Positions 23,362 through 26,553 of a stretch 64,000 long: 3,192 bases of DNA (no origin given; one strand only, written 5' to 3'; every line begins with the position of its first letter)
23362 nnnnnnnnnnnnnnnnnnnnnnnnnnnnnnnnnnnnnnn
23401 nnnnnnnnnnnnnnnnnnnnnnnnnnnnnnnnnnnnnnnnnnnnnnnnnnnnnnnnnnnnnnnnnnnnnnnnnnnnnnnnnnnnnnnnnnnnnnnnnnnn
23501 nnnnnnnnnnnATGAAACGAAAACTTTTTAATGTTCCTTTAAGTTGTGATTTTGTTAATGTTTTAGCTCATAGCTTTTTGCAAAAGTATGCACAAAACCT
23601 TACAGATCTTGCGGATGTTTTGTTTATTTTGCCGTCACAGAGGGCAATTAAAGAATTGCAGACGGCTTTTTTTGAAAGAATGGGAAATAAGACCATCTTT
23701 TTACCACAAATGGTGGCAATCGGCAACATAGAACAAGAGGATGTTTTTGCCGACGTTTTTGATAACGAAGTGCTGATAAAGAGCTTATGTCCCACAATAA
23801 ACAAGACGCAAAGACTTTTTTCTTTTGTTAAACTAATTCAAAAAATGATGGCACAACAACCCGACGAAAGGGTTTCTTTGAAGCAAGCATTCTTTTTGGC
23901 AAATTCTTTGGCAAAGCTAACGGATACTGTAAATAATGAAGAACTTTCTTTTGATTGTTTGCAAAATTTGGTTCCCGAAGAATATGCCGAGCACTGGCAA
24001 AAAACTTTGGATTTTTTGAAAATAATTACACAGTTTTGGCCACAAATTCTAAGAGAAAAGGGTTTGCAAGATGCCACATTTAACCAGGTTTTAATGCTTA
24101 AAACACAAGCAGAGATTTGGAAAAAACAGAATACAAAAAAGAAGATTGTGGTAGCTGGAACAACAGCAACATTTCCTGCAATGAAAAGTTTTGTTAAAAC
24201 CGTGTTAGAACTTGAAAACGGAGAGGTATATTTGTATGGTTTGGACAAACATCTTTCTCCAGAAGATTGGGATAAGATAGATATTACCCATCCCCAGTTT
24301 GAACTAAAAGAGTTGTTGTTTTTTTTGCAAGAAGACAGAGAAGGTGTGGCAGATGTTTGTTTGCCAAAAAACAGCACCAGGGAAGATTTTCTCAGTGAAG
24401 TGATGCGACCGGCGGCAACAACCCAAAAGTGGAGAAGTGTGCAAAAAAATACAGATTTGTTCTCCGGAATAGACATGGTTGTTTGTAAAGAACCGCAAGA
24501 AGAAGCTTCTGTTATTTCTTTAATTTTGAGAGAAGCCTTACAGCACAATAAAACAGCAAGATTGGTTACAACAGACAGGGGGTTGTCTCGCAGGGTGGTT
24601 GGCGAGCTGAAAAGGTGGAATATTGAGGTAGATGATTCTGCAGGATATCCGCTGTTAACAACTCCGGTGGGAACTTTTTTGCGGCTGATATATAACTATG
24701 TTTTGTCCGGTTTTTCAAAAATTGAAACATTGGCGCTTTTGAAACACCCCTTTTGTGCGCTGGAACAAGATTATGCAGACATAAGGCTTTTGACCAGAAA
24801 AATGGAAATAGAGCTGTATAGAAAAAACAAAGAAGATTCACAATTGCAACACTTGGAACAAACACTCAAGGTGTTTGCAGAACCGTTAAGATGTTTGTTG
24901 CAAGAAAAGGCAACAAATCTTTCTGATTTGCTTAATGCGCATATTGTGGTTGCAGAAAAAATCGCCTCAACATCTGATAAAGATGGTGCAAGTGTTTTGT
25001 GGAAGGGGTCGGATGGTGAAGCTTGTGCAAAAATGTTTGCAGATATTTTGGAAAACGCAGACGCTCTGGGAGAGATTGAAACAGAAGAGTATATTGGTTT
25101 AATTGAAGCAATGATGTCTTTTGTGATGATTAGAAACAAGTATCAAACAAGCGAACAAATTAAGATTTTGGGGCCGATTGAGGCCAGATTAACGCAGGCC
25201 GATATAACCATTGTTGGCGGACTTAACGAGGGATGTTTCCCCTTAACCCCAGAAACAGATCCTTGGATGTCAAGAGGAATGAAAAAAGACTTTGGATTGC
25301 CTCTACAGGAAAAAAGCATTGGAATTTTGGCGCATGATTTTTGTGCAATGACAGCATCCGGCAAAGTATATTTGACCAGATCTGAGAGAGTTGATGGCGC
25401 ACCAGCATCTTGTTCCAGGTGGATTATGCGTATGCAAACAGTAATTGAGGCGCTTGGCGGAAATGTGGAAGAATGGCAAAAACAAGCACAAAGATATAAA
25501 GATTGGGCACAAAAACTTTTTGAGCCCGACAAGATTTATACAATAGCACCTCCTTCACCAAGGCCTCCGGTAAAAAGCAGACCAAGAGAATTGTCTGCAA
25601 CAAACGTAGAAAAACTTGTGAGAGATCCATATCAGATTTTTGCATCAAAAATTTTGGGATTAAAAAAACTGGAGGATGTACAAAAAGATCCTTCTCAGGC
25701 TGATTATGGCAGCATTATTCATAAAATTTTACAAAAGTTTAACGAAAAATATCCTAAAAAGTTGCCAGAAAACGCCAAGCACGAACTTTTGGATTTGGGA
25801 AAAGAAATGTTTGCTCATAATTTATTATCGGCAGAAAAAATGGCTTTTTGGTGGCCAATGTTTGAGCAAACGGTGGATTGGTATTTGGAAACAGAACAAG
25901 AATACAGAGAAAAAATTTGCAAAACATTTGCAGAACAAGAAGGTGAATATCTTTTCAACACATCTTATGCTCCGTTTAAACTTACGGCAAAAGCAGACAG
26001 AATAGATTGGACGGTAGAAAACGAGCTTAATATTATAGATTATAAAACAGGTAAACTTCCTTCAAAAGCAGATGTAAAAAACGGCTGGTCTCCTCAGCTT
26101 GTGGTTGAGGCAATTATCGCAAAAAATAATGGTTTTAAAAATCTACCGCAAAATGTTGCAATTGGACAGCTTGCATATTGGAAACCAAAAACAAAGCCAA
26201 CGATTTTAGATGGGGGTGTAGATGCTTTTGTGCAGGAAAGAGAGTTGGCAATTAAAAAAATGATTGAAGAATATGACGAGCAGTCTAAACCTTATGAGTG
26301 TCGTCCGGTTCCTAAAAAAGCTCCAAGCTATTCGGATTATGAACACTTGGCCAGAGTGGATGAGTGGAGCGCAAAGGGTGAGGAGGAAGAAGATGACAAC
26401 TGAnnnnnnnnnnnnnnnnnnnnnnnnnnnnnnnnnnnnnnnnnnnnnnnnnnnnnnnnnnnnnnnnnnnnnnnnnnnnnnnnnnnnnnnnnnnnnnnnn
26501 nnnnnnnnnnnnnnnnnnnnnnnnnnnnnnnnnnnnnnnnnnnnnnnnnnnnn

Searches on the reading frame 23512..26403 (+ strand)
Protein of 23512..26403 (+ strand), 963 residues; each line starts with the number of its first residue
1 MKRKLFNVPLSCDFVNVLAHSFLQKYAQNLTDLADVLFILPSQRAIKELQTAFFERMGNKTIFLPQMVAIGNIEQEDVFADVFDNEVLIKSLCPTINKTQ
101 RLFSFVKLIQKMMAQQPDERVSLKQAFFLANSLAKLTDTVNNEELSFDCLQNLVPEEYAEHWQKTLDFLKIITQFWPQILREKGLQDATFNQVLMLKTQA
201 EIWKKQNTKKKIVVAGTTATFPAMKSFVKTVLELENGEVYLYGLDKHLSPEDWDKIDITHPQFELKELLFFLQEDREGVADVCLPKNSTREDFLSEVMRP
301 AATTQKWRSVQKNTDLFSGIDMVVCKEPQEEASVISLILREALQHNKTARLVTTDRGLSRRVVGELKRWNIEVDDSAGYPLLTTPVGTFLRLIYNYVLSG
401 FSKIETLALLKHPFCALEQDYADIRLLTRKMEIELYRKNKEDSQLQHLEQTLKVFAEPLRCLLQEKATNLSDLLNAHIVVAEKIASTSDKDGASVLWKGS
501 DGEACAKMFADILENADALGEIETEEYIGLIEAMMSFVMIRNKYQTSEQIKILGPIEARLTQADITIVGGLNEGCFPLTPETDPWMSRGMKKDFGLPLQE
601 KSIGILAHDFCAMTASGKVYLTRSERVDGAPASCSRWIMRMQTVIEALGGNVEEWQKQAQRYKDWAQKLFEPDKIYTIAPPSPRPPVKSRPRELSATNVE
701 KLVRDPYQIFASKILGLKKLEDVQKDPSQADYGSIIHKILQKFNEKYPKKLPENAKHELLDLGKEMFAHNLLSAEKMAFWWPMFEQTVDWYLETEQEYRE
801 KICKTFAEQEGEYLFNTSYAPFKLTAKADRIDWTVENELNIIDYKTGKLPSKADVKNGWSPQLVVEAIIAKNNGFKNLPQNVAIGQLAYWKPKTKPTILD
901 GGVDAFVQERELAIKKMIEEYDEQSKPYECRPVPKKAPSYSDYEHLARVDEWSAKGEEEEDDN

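Call 55: search_protein_families(library=ncbifam, proteins=[window:23512-26403:+], max_evalue=1e-8)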
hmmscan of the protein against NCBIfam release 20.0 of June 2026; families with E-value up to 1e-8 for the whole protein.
window:23512-26403:+ (963 aa): 2 families
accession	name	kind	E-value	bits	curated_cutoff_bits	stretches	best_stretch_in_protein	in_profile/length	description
TIGR02786.1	addB_alphas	equivalog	2.5e-246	820.4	486.5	2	444-953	506-1024/1024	double-strand break repair protein AddB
TIGR03623.1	TIGR03623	subfamily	2.3e-14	52.6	299.6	1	510-864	422-778/876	probable DNA repair protein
